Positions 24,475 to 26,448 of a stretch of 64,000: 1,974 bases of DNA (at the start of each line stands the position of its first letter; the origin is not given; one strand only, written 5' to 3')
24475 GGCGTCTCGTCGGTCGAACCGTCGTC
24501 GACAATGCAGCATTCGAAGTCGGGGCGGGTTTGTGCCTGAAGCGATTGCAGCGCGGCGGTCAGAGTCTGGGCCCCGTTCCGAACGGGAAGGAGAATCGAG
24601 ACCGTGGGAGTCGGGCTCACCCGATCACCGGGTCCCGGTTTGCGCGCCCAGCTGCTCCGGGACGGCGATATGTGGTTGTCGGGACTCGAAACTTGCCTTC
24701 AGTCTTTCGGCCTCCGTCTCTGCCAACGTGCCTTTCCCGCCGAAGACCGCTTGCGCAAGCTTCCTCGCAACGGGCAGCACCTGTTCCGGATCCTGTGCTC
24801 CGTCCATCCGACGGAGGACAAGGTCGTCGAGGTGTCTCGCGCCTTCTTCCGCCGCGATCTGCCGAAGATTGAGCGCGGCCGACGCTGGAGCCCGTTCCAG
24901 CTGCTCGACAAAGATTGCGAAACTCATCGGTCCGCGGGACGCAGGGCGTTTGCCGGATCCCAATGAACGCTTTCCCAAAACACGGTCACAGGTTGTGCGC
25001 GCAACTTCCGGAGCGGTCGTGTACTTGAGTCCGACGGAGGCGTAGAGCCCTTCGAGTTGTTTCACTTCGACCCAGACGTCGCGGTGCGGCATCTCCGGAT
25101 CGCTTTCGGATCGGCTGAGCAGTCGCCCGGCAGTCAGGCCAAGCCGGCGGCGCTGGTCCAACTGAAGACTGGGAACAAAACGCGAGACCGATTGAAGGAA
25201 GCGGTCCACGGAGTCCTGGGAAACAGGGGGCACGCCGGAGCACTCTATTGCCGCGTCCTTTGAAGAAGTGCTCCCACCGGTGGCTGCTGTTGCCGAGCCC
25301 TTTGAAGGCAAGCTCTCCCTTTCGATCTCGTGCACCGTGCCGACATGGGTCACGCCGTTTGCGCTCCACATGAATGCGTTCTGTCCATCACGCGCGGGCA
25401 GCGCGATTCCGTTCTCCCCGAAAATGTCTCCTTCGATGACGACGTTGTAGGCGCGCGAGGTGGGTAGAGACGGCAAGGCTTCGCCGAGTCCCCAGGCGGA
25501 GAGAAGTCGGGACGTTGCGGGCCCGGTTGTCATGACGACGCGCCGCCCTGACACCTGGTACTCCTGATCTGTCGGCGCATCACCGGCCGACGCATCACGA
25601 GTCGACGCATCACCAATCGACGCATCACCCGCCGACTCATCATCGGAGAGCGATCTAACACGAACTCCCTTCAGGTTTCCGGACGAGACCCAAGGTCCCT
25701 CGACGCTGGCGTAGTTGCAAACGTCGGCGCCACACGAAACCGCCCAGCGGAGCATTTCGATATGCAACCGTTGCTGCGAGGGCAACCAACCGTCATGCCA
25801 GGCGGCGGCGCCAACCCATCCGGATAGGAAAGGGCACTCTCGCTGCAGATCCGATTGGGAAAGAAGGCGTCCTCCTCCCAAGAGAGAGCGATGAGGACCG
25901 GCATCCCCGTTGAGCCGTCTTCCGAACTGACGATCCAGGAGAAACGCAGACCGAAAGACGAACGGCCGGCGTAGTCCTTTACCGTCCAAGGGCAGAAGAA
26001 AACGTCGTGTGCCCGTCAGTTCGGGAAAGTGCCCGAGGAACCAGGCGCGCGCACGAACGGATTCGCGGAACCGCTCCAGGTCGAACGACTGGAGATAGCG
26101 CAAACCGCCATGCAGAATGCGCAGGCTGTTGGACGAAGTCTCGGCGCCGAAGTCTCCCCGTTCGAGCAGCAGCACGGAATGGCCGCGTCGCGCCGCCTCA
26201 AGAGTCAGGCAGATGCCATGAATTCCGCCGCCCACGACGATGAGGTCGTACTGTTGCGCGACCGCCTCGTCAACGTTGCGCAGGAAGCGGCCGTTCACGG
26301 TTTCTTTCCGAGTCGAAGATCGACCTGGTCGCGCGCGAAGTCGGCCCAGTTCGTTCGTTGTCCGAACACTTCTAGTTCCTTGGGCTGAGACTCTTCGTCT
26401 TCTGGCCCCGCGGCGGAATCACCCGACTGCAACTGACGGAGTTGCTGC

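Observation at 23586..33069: Co-directional ~9.5 kb cluster: three GT2 enzymes, an FAD-dependent GlpD-like oxidoreductase, a 'IDGHVHF' hypothetical, DUF5989 and an ABC-2 exporter: candidate uncharacterised lipid-linked glycan pathway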

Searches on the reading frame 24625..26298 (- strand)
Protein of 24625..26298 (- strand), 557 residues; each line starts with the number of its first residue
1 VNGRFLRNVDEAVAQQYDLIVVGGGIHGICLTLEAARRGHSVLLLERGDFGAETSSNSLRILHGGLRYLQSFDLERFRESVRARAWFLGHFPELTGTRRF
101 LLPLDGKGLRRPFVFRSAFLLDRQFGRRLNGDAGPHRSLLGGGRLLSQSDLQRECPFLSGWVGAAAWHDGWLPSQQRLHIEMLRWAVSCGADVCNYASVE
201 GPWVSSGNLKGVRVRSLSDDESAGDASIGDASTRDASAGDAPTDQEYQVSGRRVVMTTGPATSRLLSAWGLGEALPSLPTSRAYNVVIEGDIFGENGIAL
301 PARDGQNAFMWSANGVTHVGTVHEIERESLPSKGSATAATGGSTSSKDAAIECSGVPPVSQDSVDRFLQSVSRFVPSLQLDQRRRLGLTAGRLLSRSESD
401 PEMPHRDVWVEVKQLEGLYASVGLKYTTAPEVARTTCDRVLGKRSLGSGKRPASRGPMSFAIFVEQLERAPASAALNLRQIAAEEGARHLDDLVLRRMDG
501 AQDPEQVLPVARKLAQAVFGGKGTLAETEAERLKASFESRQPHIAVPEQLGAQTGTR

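Call 5: search_protein_families(library=pfam, proteins=[window:24625-26298:-], max_evalue=0.01)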
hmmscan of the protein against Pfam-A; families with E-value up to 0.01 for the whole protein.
window:24625-26298:- (557 aa): 4 families
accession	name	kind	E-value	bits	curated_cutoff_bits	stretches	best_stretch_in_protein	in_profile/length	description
PF01266.30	DAO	-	3.9e-26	92.8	27.9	1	18-438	1-352/353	FAD dependent oxidoreductase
PF12831.13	FAD_oxidored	-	2.1e-05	24.4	27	1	18-50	1-33/416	FAD dependent oxidoreductase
PF13450.12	NAD_binding_8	-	0.0001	22.9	21.9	1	21-58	1-39/68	NAD(P)-binding Rossmann-like domain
PF00890.30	FAD_binding_2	-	0.00027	20.7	20.4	1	18-50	1-33/414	FAD binding domain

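Call 7: search_protein_families(library=ncbifam, proteins=[window:24625-26298:-], max_evalue=0.01)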
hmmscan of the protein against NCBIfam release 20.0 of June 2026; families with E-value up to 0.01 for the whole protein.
window:24625-26298:- (557 aa): 45 families (the best 25 are shown)
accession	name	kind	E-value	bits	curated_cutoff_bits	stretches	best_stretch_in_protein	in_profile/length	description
NF008899.0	PRK12266.1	equivalog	1.8e-25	89.4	360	1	14-195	4-174/508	glycerol-3-phosphate dehydrogenase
NF009906.0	PRK13369.1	equivalog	7.3e-24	84.2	352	1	14-128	4-118/502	glycerol-3-phosphate dehydrogenase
NF033461.1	glycerol3P_ox_1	equivalog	1.9e-18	66.1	840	1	9-217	11-215/607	type 1 glycerol-3-phosphate oxidase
TIGR03377.1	glycerol3P_GlpA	equivalog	6.2e-08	31.6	552.8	1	18-70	1-53/530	anaerobic glycerol-3-phosphate dehydrogenase subunit GlpA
NF008313.0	PRK11101.1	equivalog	2.4e-06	26.4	425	1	14-81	6-72/548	anaerobic glycerol-3-phosphate dehydrogenase subunit A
TIGR03364.1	HpnW_proposed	hypoth_equivalog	2.7e-06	26.7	285.1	1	17-49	1-33/365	TIGR03364 family FAD-dependent oxidoreductase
NF006130.0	PRK08274.1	equivalog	4.7e-06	25.7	369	1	14-66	3-59/467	FAD-dependent tricarballylate dehydrogenase TcuA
NF005511.0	PRK07121.1-4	equivalog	1e-05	24.2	466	1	11-58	15-62/553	FAD-binding protein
TIGR03197.1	MnmC_Cterm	equivalog_domain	1.5e-05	24.2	174.2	1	19-64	2-48/400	FAD-dependent 5-carboxymethylaminomethyl-2-thiouridine(34) oxidoreductase MnmC1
NF053717.1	VnlPnlRedVprA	equivalog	1.7e-05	23.9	600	1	14-49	4-39/481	vinyl phenol reductase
NF002480.1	PRK01747.1-1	equivalog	2.9e-05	22.7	540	1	12-67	244-300/645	bifunctional tRNA (5-methylaminomethyl-2-thiouridine)(34)-methyltransferase MnmC2/FAD-dependent 5-carboxymethylaminomethyl-2-thiouridine(34)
NF005513.0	PRK07121.1-6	equivalog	4.2e-05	22.2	608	1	14-57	4-47/533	FAD-binding protein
TIGR02032.1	GG-red-SF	subfamily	9.5e-05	22.2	158.8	1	17-51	1-35/297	geranylgeranyl reductase family protein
NF003720.0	PRK05329.1-3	equivalog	0.00012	20.8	313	1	16-62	2-48/437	glycerol-3-phosphate dehydrogenase subunit GlpB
TIGR02352.1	thiamin_ThiO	equivalog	0.0002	20.6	250.8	1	20-56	2-38/351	glycine oxidase ThiO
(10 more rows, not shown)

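Call 29: search_solved_structures(query=window:24625-26298:-, max_evalue=0.001, show_alignments=1)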
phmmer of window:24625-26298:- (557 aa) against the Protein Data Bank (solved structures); distinct sequences matched with E-value up to 0.001: 12.
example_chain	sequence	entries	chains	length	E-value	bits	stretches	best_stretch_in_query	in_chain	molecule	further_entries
3da1_A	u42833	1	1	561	2.2e-17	66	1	10-216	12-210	Glycerol-3-phosphate dehydrogenase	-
2qcu_A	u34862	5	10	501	5.8e-16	61.3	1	17-163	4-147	Aerobic glycerol-3-phosphate dehydrogenase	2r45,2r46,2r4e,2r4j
2rgh_A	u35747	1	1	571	1.3e-15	60.1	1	13-221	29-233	Alpha-Glycerophosphate Oxidase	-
2rgo_A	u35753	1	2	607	1.5e-15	59.9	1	13-221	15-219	Alpha-Glycerophosphate Oxidase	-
2q6u_A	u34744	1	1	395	1e-05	27.5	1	15-75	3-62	NikD protein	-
3hzl_A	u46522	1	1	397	1e-05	27.5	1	15-75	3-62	NikD protein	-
2oln_A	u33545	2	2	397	1e-05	27.5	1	15-75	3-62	nikD protein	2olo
5fjm_A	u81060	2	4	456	1.9e-05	26.6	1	4-58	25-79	L-AMINO ACID DEAMINASE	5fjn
5ez7_A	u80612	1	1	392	3.1e-05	25.9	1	16-74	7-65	flavoenzyme PA4991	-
5i39_A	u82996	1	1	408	6.2e-05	24.9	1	5-57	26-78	L-amino acid deaminase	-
5hxw_A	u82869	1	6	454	8.8e-05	24.4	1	5-57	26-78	L-amino acid deaminase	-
4ysh_A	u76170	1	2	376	0.00048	22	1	15-65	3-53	Glycine oxidase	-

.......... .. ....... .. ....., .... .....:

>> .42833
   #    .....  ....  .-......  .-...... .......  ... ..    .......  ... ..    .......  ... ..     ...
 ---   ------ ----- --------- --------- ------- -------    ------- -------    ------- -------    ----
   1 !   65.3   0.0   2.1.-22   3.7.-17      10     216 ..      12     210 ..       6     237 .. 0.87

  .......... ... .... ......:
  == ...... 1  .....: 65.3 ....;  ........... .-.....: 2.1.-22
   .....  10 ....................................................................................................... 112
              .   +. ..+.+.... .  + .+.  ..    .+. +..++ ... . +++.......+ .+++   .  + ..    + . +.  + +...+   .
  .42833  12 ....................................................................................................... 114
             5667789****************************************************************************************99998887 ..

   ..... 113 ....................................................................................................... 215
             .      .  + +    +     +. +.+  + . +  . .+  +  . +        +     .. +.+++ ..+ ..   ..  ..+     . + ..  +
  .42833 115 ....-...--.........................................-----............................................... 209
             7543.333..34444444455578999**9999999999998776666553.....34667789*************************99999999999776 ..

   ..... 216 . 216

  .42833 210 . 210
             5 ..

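Call 39: search_solved_structures(query=A2, max_evalue=0.00001, show_alignments=2)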
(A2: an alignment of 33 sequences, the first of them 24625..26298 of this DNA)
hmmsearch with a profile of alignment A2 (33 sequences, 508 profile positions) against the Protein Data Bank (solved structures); distinct sequences matched with E-value up to 0.00001: 52.
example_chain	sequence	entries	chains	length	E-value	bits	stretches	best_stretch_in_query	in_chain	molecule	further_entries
3da1_A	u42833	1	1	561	2.3e-92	313.4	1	10-500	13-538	Glycerol-3-phosphate dehydrogenase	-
2rgh_A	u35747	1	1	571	3.1e-88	299.8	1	6-506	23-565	Alpha-Glycerophosphate Oxidase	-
2rgo_A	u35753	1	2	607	8.1e-86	291.8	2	6-348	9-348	Alpha-Glycerophosphate Oxidase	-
2qcu_A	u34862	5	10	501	4.8e-65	223.3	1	17-465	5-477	Aerobic glycerol-3-phosphate dehydrogenase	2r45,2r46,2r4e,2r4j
1y56_B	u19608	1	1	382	5.5e-14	54.9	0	17-55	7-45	sarcosine oxidase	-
4opu_A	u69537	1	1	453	6.6e-12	48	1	14-46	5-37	Conserved Archaeal protein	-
4opi_A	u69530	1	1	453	7.4e-12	47.8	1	14-46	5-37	Conserved Archaeal protein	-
4opg_A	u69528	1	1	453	7.4e-12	47.8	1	14-46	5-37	Conserved Archaeal protein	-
3atq_A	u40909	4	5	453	7.4e-12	47.8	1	14-46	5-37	Conserved Archaeal protein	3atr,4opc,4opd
4opt_A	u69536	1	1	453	7.4e-12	47.8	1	14-46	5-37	Conserved Archaeal protein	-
4opl_A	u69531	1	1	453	7.4e-12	47.8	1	14-46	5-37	Conserved Archaeal protein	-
5ez7_A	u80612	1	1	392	1.1e-11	47.2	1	17-81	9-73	flavoenzyme PA4991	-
7cyx_A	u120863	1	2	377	4.9e-11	45.1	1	14-55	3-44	Glycine oxidase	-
4ysh_A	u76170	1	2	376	5.2e-10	41.7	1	13-55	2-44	Glycine oxidase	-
4x9m_A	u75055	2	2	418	3.4e-09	39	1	14-65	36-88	L-alpha-glycerophosphate oxidase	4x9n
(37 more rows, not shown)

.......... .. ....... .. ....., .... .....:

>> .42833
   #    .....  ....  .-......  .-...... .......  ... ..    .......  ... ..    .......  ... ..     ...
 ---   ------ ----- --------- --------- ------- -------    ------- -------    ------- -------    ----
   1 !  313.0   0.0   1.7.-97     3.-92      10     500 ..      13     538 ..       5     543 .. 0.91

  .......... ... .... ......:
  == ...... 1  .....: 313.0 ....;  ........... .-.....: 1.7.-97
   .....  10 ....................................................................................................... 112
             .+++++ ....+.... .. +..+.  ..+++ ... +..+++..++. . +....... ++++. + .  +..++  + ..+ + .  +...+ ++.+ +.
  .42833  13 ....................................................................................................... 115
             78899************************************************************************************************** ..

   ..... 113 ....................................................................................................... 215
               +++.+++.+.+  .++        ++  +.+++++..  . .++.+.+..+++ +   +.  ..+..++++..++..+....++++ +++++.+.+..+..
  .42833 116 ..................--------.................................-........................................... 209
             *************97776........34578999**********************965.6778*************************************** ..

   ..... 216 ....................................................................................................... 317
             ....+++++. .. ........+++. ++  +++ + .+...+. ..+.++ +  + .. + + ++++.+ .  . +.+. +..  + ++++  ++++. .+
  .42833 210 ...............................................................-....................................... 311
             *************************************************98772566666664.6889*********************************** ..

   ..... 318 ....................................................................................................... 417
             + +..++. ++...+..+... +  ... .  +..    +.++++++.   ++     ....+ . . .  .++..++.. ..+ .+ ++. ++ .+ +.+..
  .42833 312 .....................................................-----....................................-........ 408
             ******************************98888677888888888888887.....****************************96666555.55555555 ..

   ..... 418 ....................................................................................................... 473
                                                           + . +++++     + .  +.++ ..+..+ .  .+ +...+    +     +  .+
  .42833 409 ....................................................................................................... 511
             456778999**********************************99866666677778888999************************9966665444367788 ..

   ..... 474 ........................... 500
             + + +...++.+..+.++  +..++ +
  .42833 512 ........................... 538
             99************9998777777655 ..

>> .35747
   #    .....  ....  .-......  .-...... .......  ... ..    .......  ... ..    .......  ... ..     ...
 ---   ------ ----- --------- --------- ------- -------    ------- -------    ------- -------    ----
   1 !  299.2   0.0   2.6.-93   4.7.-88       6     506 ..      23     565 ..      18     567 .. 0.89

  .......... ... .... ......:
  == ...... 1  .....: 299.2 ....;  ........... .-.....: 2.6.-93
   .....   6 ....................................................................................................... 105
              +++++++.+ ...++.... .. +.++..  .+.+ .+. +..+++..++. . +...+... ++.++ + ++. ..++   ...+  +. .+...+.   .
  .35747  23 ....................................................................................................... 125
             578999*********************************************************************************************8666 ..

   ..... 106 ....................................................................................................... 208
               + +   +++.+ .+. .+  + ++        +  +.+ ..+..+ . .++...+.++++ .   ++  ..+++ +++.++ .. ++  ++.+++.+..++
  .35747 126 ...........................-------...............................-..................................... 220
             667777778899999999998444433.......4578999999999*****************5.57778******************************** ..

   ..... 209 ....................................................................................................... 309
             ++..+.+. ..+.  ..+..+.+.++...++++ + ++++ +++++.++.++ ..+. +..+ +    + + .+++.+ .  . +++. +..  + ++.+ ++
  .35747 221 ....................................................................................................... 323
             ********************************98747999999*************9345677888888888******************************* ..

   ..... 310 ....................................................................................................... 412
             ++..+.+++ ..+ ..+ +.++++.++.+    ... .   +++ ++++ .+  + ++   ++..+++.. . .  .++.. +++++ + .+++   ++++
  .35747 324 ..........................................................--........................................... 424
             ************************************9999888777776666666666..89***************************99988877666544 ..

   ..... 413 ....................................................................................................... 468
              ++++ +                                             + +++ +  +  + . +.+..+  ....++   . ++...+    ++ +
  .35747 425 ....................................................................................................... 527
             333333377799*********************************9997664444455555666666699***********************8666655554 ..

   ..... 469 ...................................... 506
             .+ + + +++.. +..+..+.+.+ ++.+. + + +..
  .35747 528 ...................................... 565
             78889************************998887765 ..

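Call 64: list_cluster_members(proteins=[P0001, P0241, window:24625-26298:-])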
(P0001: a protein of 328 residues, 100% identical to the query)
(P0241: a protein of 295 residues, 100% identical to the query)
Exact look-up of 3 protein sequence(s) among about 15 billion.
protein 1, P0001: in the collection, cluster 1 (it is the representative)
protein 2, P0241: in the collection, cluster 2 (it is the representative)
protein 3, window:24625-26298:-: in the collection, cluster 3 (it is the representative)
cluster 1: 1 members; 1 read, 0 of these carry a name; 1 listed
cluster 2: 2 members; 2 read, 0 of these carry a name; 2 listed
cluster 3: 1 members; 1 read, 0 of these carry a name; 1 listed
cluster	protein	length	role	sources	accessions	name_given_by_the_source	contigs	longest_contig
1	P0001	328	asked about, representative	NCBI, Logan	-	-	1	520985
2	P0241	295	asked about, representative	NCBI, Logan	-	-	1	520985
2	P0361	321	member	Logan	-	-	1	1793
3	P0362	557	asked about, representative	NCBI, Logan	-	-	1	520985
